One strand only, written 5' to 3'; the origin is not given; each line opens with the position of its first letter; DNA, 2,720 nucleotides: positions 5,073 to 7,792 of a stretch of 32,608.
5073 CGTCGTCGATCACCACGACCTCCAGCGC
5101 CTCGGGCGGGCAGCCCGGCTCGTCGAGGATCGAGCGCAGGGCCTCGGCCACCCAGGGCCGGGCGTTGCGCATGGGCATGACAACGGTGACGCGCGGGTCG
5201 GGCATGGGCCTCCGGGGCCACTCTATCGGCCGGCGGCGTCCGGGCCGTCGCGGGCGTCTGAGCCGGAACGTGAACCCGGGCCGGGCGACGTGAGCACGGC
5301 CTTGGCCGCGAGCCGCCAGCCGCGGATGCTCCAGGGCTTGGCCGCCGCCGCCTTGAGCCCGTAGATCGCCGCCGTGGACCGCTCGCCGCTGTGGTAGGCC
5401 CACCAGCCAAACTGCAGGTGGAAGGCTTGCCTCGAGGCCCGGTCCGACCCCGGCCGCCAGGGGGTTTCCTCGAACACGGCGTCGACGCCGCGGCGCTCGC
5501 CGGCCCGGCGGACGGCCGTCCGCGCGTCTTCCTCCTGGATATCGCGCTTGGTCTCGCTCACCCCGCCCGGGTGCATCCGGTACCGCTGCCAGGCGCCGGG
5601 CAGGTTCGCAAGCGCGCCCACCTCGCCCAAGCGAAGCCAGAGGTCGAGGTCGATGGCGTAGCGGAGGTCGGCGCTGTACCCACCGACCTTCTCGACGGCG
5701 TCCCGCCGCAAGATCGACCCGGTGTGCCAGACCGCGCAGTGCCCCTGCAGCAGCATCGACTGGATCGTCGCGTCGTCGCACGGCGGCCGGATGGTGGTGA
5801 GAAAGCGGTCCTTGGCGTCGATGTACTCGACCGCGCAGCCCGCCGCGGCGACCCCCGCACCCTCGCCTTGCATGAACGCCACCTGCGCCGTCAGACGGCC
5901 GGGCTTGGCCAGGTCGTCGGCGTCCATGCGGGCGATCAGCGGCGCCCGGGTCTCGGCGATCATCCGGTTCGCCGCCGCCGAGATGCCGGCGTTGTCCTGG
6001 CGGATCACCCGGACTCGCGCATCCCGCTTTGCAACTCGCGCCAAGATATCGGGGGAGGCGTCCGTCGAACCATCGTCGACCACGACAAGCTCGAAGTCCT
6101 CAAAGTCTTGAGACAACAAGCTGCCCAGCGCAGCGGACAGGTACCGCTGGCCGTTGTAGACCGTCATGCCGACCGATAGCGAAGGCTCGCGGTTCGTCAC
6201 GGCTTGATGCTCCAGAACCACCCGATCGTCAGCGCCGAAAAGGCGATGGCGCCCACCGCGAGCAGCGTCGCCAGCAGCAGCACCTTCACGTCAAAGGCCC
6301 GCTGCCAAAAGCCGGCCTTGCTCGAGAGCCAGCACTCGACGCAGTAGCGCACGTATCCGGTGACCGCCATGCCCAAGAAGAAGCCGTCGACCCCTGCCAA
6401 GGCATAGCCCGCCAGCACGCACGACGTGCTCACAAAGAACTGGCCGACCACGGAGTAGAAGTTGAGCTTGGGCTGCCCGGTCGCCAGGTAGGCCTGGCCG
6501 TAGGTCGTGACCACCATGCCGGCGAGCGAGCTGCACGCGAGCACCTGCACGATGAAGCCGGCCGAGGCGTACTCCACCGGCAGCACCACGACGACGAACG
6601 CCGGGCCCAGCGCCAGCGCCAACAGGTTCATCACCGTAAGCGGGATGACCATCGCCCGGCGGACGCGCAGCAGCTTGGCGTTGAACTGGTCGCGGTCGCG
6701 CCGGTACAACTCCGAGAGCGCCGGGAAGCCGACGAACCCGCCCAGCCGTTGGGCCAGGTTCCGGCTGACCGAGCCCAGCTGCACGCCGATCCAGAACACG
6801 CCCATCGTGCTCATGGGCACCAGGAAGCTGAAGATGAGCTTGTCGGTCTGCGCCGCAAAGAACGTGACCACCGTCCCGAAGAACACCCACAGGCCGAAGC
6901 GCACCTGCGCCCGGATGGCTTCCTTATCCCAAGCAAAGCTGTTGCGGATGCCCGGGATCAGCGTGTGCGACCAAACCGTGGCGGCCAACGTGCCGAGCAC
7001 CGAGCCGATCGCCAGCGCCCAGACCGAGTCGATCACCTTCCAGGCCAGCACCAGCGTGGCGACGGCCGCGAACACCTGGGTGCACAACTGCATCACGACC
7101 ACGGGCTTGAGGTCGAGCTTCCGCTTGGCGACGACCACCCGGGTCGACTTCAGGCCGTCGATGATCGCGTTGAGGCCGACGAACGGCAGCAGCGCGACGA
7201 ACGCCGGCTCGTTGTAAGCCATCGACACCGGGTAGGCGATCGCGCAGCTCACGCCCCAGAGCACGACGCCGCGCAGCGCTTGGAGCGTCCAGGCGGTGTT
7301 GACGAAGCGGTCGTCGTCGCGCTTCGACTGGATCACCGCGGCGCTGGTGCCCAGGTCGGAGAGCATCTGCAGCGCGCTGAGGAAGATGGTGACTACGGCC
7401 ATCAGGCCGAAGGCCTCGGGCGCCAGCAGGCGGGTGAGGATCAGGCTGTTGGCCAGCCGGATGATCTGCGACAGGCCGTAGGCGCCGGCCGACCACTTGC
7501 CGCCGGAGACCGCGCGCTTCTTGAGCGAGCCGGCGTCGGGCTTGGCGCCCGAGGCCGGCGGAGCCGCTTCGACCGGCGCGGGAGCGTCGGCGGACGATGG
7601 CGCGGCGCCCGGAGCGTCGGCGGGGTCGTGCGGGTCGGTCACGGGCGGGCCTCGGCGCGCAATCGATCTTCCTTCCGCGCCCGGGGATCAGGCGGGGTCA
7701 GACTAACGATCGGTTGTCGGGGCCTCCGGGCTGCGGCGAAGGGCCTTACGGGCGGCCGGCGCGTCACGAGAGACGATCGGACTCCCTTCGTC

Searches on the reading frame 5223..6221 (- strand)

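Call 4: search_protein_families(library=pfam, proteins=[window:5223-6221:-], max_evalue=0.1)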
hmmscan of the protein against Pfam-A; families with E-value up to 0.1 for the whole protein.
window:5223-6221:- (332 aa): 5 families
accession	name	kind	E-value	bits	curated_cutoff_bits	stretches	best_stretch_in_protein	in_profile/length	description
PF00535.33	Glycos_transf_2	-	5.2e-32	111.5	23.3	1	16-179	1-167/168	Glycosyl transferase family 2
PF13641.12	Glyco_tranf_2_3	-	2.7e-11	44.4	27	1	13-198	1-194/230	Glycosyltransferase like family 2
PF10111.15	Glyco_tranf_2_2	-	7.4e-07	29.4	27.3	1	26-201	13-202/276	Glycosyltransferase like family 2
PF13632.12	Glyco_trans_2_3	-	0.00018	21.8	27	1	96-202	2-110/198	Glycosyl transferase family group 2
PF13704.12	Glyco_tranf_2_4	-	0.028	15.3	27.5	1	27-78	6-53/98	Glycosyl transferase family 2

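Call 7: search_protein_families(library=ncbifam, proteins=[window:5223-6221:-], max_evalue=0.1)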
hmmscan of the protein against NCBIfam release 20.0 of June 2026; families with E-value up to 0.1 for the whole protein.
window:5223-6221:- (332 aa): 26 families (the best 25 are shown)
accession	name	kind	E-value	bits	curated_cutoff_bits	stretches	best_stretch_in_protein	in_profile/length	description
NF047683.1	TeichurnBiosyTuaG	equivalog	1e-24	87.5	400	1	9-225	2-214/252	teichuronic acid biosynthesis protein TuaG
NF053739.1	GlytfEpsEBac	equivalog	1.5e-24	86.4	450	1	13-202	1-189/265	glycosyltransferase EpsE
NF007482.0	PRK10073.1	equivalog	3.4e-23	82.2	423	1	10-138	3-129/334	glycosyltransferase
NF041875.1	EPS_EpsD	equivalog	1.8e-20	73.6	370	1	15-202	1-193/325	exopolysaccharide biosynthesis glycosyltransferase EpsD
TIGR03965.1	mycofact_glyco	equivalog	1.3e-18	67.2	280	1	6-203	67-268/467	mycofactocin biosynthesis glycosyltransferase MftF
TIGR03937.1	PgaC_IcaA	equivalog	9.9e-15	54.4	422.3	1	8-107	40-140/407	poly-beta-1,6-N-acetyl-D-glucosamine synthase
NF050050.1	ProtGlycPglI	equivalog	7.5e-12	45.2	500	1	13-114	2-105/306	GalNAc(5)-diNAcBac-PP-undecaprenol beta-1,3-glucosyltransferase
TIGR04017.1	WcaA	equivalog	2.5e-11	43.7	495.75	1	11-116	3-109/279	colanic acid biosynthesis glycosyltransferase WcaA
NF007453.0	PRK10018.1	equivalog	3.3e-11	43.4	382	1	10-117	3-111/280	colanic acid biosynthesis glycosyltransferase WcaA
NF041394.1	GtaseAglG_Halo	equivalog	9.5e-10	38.2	440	1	16-141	4-131/304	glucosyl-dolichyl phosphate glucuronosyltransferase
NF038302.1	EPS_HpsE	equivalog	1.5e-09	37.3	300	1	15-127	3-120/307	hormogonium polysaccharide biosynthesis glycosyltransferase HpsE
TIGR04242.1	nodulat_NodC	equivalog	1.3e-06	27.7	550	1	6-125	41-164/395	chitooligosaccharide synthase NodC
NF038299.1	EPS_HpsN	equivalog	1.5e-06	27.5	425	1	13-130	1-119/317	hormogonium polysaccharide biosynthesis glycosyltransferase HpsN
TIGR04283.1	glyco_like_mftF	equivalog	1.9e-06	27.6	182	1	15-207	1-178/221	TIGR04283 family arsenosugar biosynthesis glycosyltransferase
NF050819.1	PolSacchBiosHfsG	equivalog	1.9e-06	27.3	500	1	4-137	3-137/302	polysaccharide biosynthesis protein HfsG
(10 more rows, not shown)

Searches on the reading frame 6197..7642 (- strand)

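Call 4: search_protein_families(library=pfam, proteins=[window:6197-7642:-], max_evalue=0.1)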
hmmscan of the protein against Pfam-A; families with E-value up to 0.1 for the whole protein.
window:6197-7642:- (481 aa): 2 families
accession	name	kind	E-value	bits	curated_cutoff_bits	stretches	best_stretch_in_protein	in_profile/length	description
PF13440.11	Polysacc_synt_3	-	3.2e-42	145.2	23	1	68-336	1-269/293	Polysaccharide biosynthesis protein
PF01943.22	Polysacc_synt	-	3.4e-24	86.2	28.2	1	49-312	6-273/274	Polysaccharide biosynthesis protein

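Call 7: search_protein_families(library=ncbifam, proteins=[window:6197-7642:-], max_evalue=0.1)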
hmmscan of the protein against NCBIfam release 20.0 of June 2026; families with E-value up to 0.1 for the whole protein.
window:6197-7642:- (481 aa): 3 families
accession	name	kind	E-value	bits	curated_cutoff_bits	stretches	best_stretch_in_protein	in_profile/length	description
NF007773.0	PRK10459.1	equivalog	2e-34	119.4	273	1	39-454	2-420/492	MOP flippase family protein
NF047674.1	TeichurnBiosyTuaB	equivalog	4.2e-24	85.4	580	1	39-409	3-372/469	teichuronic acid biosynthesis protein TuaB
NF058658.1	Oglyco_Wzx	exception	1.3e-17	64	720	1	39-462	5-419/478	O-glycosylation flippase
